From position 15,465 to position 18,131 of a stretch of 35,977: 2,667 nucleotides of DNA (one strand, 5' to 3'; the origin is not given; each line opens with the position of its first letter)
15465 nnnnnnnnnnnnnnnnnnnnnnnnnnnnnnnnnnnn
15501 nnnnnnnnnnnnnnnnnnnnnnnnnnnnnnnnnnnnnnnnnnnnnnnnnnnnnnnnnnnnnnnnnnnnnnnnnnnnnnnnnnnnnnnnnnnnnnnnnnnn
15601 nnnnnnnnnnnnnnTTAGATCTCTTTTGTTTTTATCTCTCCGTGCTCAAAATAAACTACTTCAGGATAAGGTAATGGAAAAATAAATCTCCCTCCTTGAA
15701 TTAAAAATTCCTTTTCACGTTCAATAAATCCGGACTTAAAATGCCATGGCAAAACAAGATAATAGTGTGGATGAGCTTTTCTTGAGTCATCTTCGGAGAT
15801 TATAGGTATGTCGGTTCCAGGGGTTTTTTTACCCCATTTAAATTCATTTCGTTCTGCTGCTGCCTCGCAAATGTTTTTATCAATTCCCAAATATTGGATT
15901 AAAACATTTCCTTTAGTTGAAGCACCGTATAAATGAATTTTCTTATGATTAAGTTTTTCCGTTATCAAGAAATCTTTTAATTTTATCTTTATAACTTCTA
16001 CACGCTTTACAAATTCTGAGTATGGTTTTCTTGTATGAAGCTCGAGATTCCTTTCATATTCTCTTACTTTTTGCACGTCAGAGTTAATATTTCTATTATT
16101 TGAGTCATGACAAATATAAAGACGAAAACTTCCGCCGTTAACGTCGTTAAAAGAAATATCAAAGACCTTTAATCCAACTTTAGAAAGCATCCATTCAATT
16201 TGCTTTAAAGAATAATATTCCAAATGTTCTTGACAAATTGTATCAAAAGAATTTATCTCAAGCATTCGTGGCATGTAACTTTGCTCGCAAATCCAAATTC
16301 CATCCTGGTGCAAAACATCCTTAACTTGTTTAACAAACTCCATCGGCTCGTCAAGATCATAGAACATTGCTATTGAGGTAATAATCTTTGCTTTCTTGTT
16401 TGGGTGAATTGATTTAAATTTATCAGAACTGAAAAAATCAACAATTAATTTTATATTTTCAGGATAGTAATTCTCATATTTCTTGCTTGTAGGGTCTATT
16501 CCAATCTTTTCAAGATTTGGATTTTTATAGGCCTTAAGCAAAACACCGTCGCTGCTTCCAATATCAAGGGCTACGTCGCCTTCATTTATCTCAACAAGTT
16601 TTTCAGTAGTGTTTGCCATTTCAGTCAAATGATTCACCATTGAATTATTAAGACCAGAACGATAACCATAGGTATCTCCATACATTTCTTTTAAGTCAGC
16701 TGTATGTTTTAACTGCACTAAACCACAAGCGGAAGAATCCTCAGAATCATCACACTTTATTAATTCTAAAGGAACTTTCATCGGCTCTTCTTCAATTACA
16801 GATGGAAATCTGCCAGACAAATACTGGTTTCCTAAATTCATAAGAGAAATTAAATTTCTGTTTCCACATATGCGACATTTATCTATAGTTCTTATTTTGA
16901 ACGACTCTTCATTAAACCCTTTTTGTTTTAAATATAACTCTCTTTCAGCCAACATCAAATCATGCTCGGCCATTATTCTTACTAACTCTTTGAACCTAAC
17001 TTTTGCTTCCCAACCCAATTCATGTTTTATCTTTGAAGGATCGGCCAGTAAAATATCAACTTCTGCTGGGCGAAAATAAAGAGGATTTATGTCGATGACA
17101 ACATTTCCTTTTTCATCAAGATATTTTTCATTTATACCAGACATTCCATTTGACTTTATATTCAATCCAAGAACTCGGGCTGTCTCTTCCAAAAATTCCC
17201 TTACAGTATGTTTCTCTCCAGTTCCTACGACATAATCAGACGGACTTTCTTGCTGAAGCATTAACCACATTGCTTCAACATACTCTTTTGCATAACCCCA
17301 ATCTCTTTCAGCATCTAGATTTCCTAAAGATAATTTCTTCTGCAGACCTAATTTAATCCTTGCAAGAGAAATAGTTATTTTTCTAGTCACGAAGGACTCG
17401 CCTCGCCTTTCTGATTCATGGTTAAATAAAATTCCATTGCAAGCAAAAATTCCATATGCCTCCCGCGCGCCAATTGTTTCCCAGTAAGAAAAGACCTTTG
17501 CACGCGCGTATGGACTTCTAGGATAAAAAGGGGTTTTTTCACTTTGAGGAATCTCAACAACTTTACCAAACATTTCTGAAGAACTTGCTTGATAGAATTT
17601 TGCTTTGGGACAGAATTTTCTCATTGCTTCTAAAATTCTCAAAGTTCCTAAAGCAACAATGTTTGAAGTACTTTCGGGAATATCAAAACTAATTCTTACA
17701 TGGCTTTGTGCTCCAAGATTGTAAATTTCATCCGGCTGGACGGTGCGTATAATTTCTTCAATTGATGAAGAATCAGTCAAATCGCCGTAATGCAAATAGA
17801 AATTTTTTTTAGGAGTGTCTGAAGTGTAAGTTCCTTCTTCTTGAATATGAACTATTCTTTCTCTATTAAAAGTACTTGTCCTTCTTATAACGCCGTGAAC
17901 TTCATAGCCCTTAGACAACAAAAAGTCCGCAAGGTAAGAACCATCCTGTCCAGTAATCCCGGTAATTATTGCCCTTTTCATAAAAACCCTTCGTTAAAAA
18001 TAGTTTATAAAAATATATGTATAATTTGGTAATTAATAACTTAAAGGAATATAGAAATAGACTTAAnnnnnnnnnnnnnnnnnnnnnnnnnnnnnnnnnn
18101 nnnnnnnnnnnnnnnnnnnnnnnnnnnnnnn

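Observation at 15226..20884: Compact GDP-deoxyhexose tailoring module built from duplicated parts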

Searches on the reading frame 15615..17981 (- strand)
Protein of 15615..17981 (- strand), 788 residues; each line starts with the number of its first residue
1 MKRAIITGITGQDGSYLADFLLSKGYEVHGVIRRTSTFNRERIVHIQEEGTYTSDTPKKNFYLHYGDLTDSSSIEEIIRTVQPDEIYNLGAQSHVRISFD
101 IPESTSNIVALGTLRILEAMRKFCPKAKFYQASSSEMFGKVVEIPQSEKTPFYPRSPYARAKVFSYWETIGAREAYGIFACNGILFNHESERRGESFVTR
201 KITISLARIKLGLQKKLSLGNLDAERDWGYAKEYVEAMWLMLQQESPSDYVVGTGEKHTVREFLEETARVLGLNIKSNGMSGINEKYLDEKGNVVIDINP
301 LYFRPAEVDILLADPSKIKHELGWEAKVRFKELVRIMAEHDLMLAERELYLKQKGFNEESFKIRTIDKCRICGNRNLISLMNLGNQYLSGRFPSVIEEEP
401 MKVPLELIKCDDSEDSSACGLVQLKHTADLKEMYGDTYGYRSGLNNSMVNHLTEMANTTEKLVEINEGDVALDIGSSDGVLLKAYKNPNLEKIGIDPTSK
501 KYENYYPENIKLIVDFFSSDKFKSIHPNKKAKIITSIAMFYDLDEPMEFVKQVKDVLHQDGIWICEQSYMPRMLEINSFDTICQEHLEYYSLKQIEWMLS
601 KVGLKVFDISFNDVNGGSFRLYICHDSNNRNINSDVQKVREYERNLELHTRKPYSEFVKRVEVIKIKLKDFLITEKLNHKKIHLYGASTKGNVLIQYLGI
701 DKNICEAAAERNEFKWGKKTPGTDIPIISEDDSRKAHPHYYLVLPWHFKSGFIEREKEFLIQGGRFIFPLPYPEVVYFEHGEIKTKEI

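Call 3: search_protein_families(library=pfam, proteins=[window:15615-17981:-], max_evalue=0.01)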
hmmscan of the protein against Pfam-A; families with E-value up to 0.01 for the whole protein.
window:15615-17981:- (788 aa): 9 families
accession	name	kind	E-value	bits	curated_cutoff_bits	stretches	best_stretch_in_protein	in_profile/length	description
PF16363.11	GDP_Man_Dehyd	-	2.5e-136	455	27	1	5-337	1-332/332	GDP-mannose 4,6 dehydratase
PF01370.27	Epimerase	-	2.6e-69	233.7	20.9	1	5-253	2-240/240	NAD dependent epimerase/dehydratase family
PF08484.17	Methyltransf_14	-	1.3e-45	155.6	23.5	1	614-771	2-160/160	C-methyltransferase C-terminal domain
PF08421.16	Methyltransf_13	-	5.5e-13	49.3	31.3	1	369-434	1-62/62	Putative zinc binding domain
PF13489.12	Methyltransf_23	-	4.7e-10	39.9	27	1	455-606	9-161/164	Methyltransferase domain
PF08241.18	Methyltransf_11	-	8.6e-06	26.8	21.2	1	472-564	1-94/95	Methyltransferase domain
PF04321.23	RmlD_sub_bind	-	2.6e-05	23.9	27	1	4-163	3-130/287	RmlD substrate binding domain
PF05368.20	NmrA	-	0.0041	17.2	27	1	3-82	4-71/298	NmrA-like family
PF02719.21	Polysacc_synt_2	-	0.0071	16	20.2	0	5-121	2-116/293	Polysaccharide biosynthesis protein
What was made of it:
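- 15654..16892 (-): C-methyltransferase domain of B (about residues 364-776): a zinc-binding subdomain, a SAM-binding domain and a C-terminal domain. It matches PF08421 (49.3 bits, cutoff 31.3) and PF08484 (155.6 bits, cutoff 23.5) (call 3).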

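Call 4: search_protein_families(library=ncbifam, proteins=[window:15615-17981:-], max_evalue=0.01)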
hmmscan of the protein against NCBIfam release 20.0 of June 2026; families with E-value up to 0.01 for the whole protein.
window:15615-17981:- (788 aa): 13 families
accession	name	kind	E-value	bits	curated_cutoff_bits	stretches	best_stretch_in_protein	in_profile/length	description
TIGR01472.1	gmd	equivalog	1.8e-150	500.9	415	1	2-343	1-340/342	GDP-mannose 4,6-dehydratase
TIGR01181.1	dTDP_gluc_dehyt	equivalog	6.8e-25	87.8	365.1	1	58-336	49-306/321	dTDP-glucose 4,6-dehydratase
TIGR04180.1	EDH_00030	hypoth_equivalog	1.4e-19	70.2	475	1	5-327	2-295/297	NAD-dependent 4,6-dehydratase LegB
TIGR02622.1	CDP_4_6_dhtase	equivalog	1.1e-16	61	278.45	1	2-123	5-118/352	CDP-glucose 4,6-dehydratase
TIGR01179.1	galE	equivalog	5.4e-16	58.3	262.3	1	5-165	3-152/332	UDP-glucose 4-epimerase GalE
NF007582.0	PRK10217.1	equivalog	3.8e-12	46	698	1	53-337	45-327/355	dTDP-glucose 4,6-dehydratase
NF007490.0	PRK10084.1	subfamily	1.2e-08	34.4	649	1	6-336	5-329/361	dTDP-glucose 4,6-dehydratase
NF043036.1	ErythonDh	equivalog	7.3e-07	28.7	325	1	4-163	3-154/321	D-erythronate dehydrogenase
NF007956.0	PRK10675.1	subfamily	9.4e-07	28.3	394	1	4-164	3-155/338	UDP-glucose 4-epimerase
TIGR02072.1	BioC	equivalog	2.2e-05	24.4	184.95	1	446-606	17-173/244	malonyl-ACP O-methyltransferase BioC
NF041015.1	UDPsulfquin_syn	equivalog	5.8e-05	22.2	575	1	3-134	2-144/384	UDP-sulfoquinovose synthase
NF011728.1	PRK15181.1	equivalog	0.00023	20.3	760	1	2-188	16-195/348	Vi polysaccharide biosynthesis UDP-N-acetylglucosaminuronic acid C-4 epimerase TviC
NF052578.1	StrlDmthSdmBMthl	equivalog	0.0039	17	600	0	4-168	3-150/328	sterol demethylase protein SdmB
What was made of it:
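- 16932..17981 (-): GMD domain of B (about residues 1-350). It scores 500.9 bits on TIGR01472, above the cutoff of 415 (call 4).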

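Call 11: find_encoding_contigs(protein=window:15615-17981:-, flank=10000, max_places=6)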
Protein window:15615-17981:- (788 aa): 3 contigs read that carry it; 2 places shown.
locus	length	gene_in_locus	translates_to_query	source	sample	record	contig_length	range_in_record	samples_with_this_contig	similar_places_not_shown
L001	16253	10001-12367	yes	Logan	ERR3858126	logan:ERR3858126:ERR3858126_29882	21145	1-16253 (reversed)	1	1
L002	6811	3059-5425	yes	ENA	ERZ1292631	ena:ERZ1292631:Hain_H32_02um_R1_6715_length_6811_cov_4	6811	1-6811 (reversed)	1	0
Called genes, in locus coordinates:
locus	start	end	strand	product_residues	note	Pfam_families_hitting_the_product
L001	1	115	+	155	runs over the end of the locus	-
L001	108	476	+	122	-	PF04138:GtrA_DPMS_TM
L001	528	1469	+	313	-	PF00535:Glycos_transf_2, PF10111:Glyco_tranf_2_2 (weak)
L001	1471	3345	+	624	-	PF13522:GATase_6, PF13537:GATase_7, PF00733:Asn_synthase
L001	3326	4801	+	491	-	-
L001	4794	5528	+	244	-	PF02353:CMAS (weak), PF13489:Methyltransf_23, PF05401:NodS (weak), PF07021:MetW (weak), PF13847:Methyltransf_31, PF08241:Methyltransf_11, PF08242:Methyltransf_12, PF13649:Methyltransf_25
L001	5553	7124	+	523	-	PF01943:Polysacc_synt, PF01554:MatE (weak), PF13440:Polysacc_synt_3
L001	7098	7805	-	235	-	-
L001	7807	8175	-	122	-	-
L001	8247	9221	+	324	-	PF01370:Epimerase, PF04321:RmlD_sub_bind, PF05368:NmrA (weak), PF13460:NAD_binding_10 (weak), PF16363:GDP_Man_Dehyd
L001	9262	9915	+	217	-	-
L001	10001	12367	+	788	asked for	PF01370:Epimerase, PF16363:GDP_Man_Dehyd, PF08241:Methyltransf_11 (faint), PF08421:Methyltransf_13, PF13489:Methyltransf_23, PF08484:Methyltransf_14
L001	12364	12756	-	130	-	-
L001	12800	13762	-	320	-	PF01075:Glyco_transf_9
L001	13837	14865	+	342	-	-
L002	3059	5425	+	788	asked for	PF01370:Epimerase, PF16363:GDP_Man_Dehyd, PF08241:Methyltransf_11 (faint), PF08421:Methyltransf_13, PF13489:Methyltransf_23, PF08484:Methyltransf_14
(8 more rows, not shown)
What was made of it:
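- Checked: Gene callers start it at the ATG at 20177, giving 235 aa (call 11).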

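Call 12: find_homologous_proteins(query=window:15615-17981:-, max_evalue=1e-10)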
Query window:15615-17981:- (788 aa): 4159 proteins with E <= 1e-10 among 8000 candidates; the best 120 are listed.
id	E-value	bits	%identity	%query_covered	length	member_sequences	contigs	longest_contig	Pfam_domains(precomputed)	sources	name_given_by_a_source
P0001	0.0e+0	1811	100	100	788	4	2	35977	PF13489.13,PF08421.17,PF16363.12,PF08484.18,PF08241.19,PF01370.28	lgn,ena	-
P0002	0.0e+0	1363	73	99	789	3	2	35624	PF13489.13,PF08421.17,PF16363.12,PF08484.18,PF08241.19,PF01370.28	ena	-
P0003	0.0e+0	1259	69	98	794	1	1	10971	PF13489.13,PF08421.17,PF04321.24,PF16363.12,PF08484.18,PF01370.28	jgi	-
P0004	0.0e+0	1252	69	99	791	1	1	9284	PF13489.13,PF08421.17,PF04321.24,PF16363.12,PF08484.18,PF01370.28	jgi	-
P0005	0.0e+0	1239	67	98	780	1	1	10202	PF13489.13,PF08421.17,PF04321.24,PF16363.12,PF08484.18,PF01370.28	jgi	jgi:GDP-mannose 4,6-dehydratase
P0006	0.0e+0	1237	67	99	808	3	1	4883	PF13489.13,PF08421.17,PF04321.24,PF16363.12,PF08484.18,PF01370.28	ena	-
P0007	0.0e+0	1227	68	98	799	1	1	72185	PF13489.13,PF08421.17,PF04321.24,PF16363.12,PF08484.18,PF01370.28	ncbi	-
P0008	0.0e+0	1216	68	99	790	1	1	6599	PF13489.13,PF08421.17,PF04321.24,PF16363.12,PF08484.18,PF01370.28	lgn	-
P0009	0.0e+0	1172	64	98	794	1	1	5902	PF13489.13,PF08421.17,PF16363.12,PF08484.18,PF01370.28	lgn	-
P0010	8.1e-284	961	55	98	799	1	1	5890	PF13489.13,PF08421.17,PF04321.24,PF16363.12,PF05368.20,PF08484.18,PF01370.28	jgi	-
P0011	9.7e-272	921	54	98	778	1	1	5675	PF13489.13,PF08421.17,PF16363.12,PF08484.18,PF01370.28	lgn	-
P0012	4.8e-271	919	54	98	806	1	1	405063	PF13489.13,PF08421.17,PF04321.24,PF16363.12,PF05368.20,PF08484.18,PF01370.28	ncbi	-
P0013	3.6e-265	900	53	98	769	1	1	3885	PF13489.13,PF08421.17,PF04321.24,PF16363.12,PF02719.22,PF08484.18,PF01370.28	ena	-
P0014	5.1e-259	879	54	54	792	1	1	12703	PF13489.13,PF08421.17,PF04321.24,PF16363.12,PF02719.22,PF05368.20,PF08484.18,PF01370.28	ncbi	-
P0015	3.6e-258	877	52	98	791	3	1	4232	PF13489.13,PF08421.17,PF04321.24,PF16363.12,PF02719.22,PF08484.18,PF01370.28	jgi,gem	-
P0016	4.0e-258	876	53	98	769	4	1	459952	PF13489.13,PF08421.17,PF04321.24,PF16363.12,PF08484.18,PF01370.28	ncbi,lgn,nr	ncbi:GDP-mannose 4,6-dehydratase [Patescibacteria group bacterium]|nr:GDP-mannose 4,6-dehydratase [P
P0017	1.9e-256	871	52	98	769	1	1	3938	PF13489.13,PF08421.17,PF04321.24,PF16363.12,PF08484.18,PF01370.28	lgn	-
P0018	3.3e-253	860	52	54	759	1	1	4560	PF13489.13,PF08421.17,PF04321.24,PF16363.12,PF02719.22,PF08484.18,PF01370.28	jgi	jgi:GDPmannose 4,6-dehydratase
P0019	2.5e-252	857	52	98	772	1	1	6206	PF13489.13,PF08421.17,PF16363.12,PF08484.18,PF01370.28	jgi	jgi:GDPmannose 4,6-dehydratase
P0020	7.3e-252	856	51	98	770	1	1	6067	PF13489.13,PF08421.17,PF16363.12,PF08484.18,PF01370.28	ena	-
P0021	3.5e-251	853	50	98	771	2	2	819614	PF13489.13,PF08421.17,PF04321.24,PF16363.12,PF08484.18,PF01370.28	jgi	jgi:GDPmannose 4,6-dehydratase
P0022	8.6e-251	852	51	98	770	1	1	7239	PF13489.13,PF08421.17,PF16363.12,PF08484.18,PF01370.28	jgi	jgi:GDPmannose 4,6-dehydratase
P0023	3.9e-250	850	51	98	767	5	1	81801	PF13489.13,PF08421.17,PF16363.12,PF08484.18,PF01370.28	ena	-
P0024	7.4e-250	849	51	98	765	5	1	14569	PF13489.13,PF08421.17,PF16363.12,PF08484.18,PF01370.28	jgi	jgi:GDP-mannose 4,6-dehydratase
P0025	7.8e-250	849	52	53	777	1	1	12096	PF13489.13,PF08421.17,PF04321.24,PF16363.12,PF02719.22,PF05368.20,PF08484.18,PF01370.28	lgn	-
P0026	1.6e-249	848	52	53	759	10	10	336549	PF13489.13,PF08421.17,PF04321.24,PF16363.12,PF05368.20,PF07993.19,PF08484.18,PF01370.28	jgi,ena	-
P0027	1.9e-248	844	50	98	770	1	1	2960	PF13489.13,PF08421.17,PF16363.12,PF08484.18,PF01370.28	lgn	-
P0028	1.6e-247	841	50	98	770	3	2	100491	PF13489.13,PF08421.17,PF16363.12,PF08484.18,PF01370.28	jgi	jgi:GDP-mannose 4,6-dehydratase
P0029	6.0e-247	839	50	98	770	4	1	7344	PF13489.13,PF08421.17,PF16363.12,PF08484.18,PF01370.28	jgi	jgi:GDPmannose 4,6-dehydratase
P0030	4.0e-246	837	50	98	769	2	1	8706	PF13489.13,PF08421.17,PF16363.12,PF08484.18,PF08242.19,PF01370.28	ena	-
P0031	9.7e-244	829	53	53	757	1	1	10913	PF13489.13,PF08421.17,PF04321.24,PF16363.12,PF05368.20,PF08484.18,PF01370.28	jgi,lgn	-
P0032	1.6e-242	825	50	98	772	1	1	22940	PF13489.13,PF08421.17,PF16363.12,PF08484.18,PF01370.28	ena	-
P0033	4.2e-240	817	49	98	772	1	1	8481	PF13489.13,PF08421.17,PF04321.24,PF16363.12,PF08484.18,PF01370.28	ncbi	-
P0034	4.1e-237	807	50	98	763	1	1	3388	PF13489.13,PF08421.17,PF04321.24,PF16363.12,PF08484.18,PF01370.28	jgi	jgi:GDPmannose 4,6-dehydratase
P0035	3.5e-234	797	49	97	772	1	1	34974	PF13489.13,PF08421.17,PF04321.24,PF16363.12,PF08484.18,PF08241.19,PF08242.19,PF01370.28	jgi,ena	-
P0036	2.9e-230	784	48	98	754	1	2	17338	PF13489.13,PF08421.17,PF16363.12,PF08484.18,PF01370.28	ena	-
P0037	3.4e-227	774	48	97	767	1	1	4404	PF13489.13,PF08421.17,PF04321.24,PF16363.12,PF08484.18,PF08241.19,PF08242.19,PF01370.28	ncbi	-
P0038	7.1e-227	773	47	97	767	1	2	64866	PF13489.13,PF08421.17,PF04321.24,PF16363.12,PF08484.18,PF08241.19,PF08242.19,PF01370.28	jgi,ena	-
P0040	1.0e-223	763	50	90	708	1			PF13489.13,PF08421.17,PF16363.12,PF08484.18,PF01370.28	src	-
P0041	6.0e-222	757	47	97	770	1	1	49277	PF13489.13,PF08421.17,PF04321.24,PF16363.12,PF08484.18,PF08241.19,PF08242.19,PF01370.28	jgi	jgi:GDPmannose 4,6-dehydratase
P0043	2.5e-220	751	56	77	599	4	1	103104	PF13489.13,PF08421.17,PF04321.24,PF16363.12,PF01370.28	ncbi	ncbi:GDP-mannose 4,6-dehydratase, partial [candidate division WWE3 bacterium RIFOXYD1_FULL_40_11]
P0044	1.4e-219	749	47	98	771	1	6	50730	PF13489.13,PF08421.17,PF04321.24,PF16363.12,PF08484.18,PF08241.19,PF08242.19,PF01370.28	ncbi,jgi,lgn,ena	-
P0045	4.5e-217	741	47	98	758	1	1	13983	PF13489.13,PF08421.17,PF04321.24,PF16363.12,PF08484.18,PF08241.19,PF01370.28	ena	-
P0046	1.4e-216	739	47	98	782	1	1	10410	PF13489.13,PF08421.17,PF04321.24,PF16363.12,PF08484.18,PF08242.19,PF01370.28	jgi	-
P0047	4.3e-215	734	57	53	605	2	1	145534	PF13489.13,PF08421.17,PF04321.24,PF16363.12,PF02719.22,PF05368.20,PF07993.19,PF13460.13,PF08484.18,PF01370.28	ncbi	ncbi:MAG: GDP-mannose 4,6-dehydratase, partial [Nanoarchaeota archaeon]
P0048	9.6e-211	720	45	98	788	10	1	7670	PF13489.13,PF08421.17,PF04321.24,PF16363.12,PF08484.18,PF01370.28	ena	-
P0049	7.3e-209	713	54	52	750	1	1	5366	PF13489.13,PF08421.17,PF16363.12,PF08484.18,PF01370.28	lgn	-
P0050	3.9e-206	704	51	85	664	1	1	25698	PF13489.13,PF08421.17,PF16363.12,PF05368.20,PF08484.18,PF08241.19,PF01370.28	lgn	-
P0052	3.0e-204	698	47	98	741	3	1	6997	PF13489.13,PF08421.17,PF04321.24,PF16363.12,PF08484.18,PF01370.28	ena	-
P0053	1.5e-202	693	44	98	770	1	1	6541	PF13489.13,PF08421.17,PF16363.12,PF08484.18,PF01370.28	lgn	-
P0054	6.8e-201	687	45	98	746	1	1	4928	PF13489.13,PF08421.17,PF04321.24,PF16363.12,PF08484.18,PF01370.28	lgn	-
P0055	1.4e-193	663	43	98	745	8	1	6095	PF13489.13,PF08421.17,PF04321.24,PF16363.12,PF08484.18,PF01370.28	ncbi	-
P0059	1.8e-186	639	43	99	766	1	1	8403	PF13489.13,PF08421.17,PF04321.24,PF16363.12,PF02719.22,PF08484.18,PF01370.28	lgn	-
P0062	1.7e-181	623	51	52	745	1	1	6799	PF13489.13,PF08421.17,PF04321.24,PF16363.12,PF08484.18,PF01370.28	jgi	jgi:NDP-4-keto-2,6-dideoxyhexose 3-C-methyltransferase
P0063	3.5e-180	619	41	98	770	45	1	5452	PF13489.13,PF08421.17,PF04321.24,PF16363.12,PF08484.18,PF01370.28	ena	-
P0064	2.1e-178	613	47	43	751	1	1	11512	PF13489.13,PF08421.17,PF16363.12,PF05368.20,PF08484.18,PF01370.28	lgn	-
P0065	8.2e-177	608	41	53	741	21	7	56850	PF13489.13,PF08421.17,PF16363.12,PF08484.18,PF01370.28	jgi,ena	-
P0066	4.5e-176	605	45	44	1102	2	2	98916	PF13489.13,PF08421.17,PF16363.12,PF00293.35,PF08484.18,PF14815.13,PF01370.28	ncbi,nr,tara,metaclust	ncbi:MAG: hypothetical protein CMH61_02875 [Nanoarchaeota archaeon]|nr:hypothetical protein [Nanoarc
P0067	1.1e-175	604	42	52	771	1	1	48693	PF13489.13,PF08421.17,PF16363.12,PF08484.18,PF01370.28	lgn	-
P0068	7.6e-175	601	40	52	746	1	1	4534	PF13489.13,PF08421.17,PF16363.12,PF08484.18,PF01370.28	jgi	-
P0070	3.6e-174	599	59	54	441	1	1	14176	PF13489.13,PF08421.17,PF08484.18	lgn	-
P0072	2.4e-173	596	53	66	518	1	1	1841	PF08421.17,PF16363.12,PF01370.28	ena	-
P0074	2.3e-172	593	46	44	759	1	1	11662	PF13489.13,PF08421.17,PF04321.24,PF16363.12,PF05368.20,PF08484.18,PF01370.28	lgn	-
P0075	1.3e-171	590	46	45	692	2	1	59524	PF13489.13,PF04321.24,PF16363.12,PF08484.18,PF01370.28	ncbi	-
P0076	1.4e-171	590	39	52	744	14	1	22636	PF13489.13,PF08421.17,PF16363.12,PF08484.18,PF01370.28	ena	-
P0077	1.5e-171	590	49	52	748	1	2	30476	PF13489.13,PF08421.17,PF04321.24,PF16363.12,PF08484.18,PF01370.28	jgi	jgi:GDP-mannose 4,6-dehydratase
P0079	1.1e-170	587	40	53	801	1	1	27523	PF13489.13,PF08421.17,PF04321.24,PF16363.12,PF05368.20,PF08484.18,PF01370.28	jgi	jgi:GDP-mannose 4,6-dehydratase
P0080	2.1e-167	576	41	98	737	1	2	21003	PF13489.13,PF08421.17,PF16363.12,PF08484.18,PF08241.19,PF08242.19,PF01370.28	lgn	-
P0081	2.8e-165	569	41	98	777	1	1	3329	PF13489.13,PF08421.17,PF04321.24,PF16363.12,PF08484.18,PF08241.19,PF08242.19,PF01370.28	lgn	-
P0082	6.1e-165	568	39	98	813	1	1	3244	PF13489.13,PF08421.17,PF04321.24,PF16363.12,PF08484.18,PF01370.28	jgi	jgi:GDP-mannose 4,6-dehydratase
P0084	3.7e-164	566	44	45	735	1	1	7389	PF13489.13,PF08421.17,PF04321.24,PF16363.12,PF08484.18,PF01370.28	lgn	-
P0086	4.3e-163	562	43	45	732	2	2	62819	PF13489.13,PF08421.17,PF16363.12,PF08484.18,PF01370.28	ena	-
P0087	1.0e-162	561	40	53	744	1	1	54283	PF13489.13,PF08421.17,PF16363.12,PF08484.18,PF01370.28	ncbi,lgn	-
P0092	1.4e-161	557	49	53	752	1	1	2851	PF13489.13,PF08421.17,PF04321.24,PF16363.12,PF08484.18,PF01370.28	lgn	-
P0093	1.2e-160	554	49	52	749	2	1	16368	PF13489.13,PF08421.17,PF04321.24,PF16363.12,PF08484.18,PF01370.28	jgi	jgi:GDP-mannose 4,6-dehydratase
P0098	2.5e-158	546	44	46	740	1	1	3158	PF13489.13,PF08421.17,PF16363.12,PF08484.18,PF01370.28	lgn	-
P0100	7.9e-158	545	40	52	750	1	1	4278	PF13489.13,PF08421.17,PF16363.12,PF08484.18,PF01370.28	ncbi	-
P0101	3.2e-157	543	43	43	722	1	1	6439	PF13489.13,PF08421.17,PF16363.12,PF08484.18,PF01370.28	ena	-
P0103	1.9e-155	537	41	52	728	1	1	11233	PF13489.13,PF08421.17,PF16363.12,PF08484.18,PF01370.28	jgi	jgi:GDPmannose 4,6-dehydratase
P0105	2.9e-154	533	37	55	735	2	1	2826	PF13489.13,PF08421.17,PF16363.12,PF08484.18,PF01370.28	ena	-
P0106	2.2e-152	527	39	52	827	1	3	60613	PF13489.13,PF08421.17,PF16363.12,PF08484.18,PF01370.28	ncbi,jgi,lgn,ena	-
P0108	2.1e-151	523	43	43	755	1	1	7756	PF13489.13,PF08421.17,PF16363.12,PF08484.18,PF01370.28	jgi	jgi:GDP-mannose 4,6-dehydratase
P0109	4.8e-151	522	44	44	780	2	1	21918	PF13489.13,PF08421.17,PF16363.12,PF08484.18,PF01370.28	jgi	-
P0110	7.9e-150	518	38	52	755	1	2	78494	PF13489.13,PF08421.17,PF16363.12,PF08484.18,PF01370.28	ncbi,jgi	-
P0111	2.4e-149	517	48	52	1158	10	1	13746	PF13489.13,PF08421.17,PF04321.24,PF16363.12,PF08484.18,PF01370.28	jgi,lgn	jgi:GDP-mannose 4,6-dehydratase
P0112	1.1e-148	514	42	44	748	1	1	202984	PF13489.13,PF08421.17,PF16363.12,PF08484.18,PF01370.28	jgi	jgi:GDP-mannose 4,6-dehydratase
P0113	6.0e-148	512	37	53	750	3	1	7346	PF13489.13,PF08421.17,PF16363.12,PF08484.18,PF01370.28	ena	-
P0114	9.8e-148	511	44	79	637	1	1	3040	PF13489.13,PF08421.17,PF04321.24,PF16363.12,PF08241.19,PF08242.19,PF01370.28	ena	-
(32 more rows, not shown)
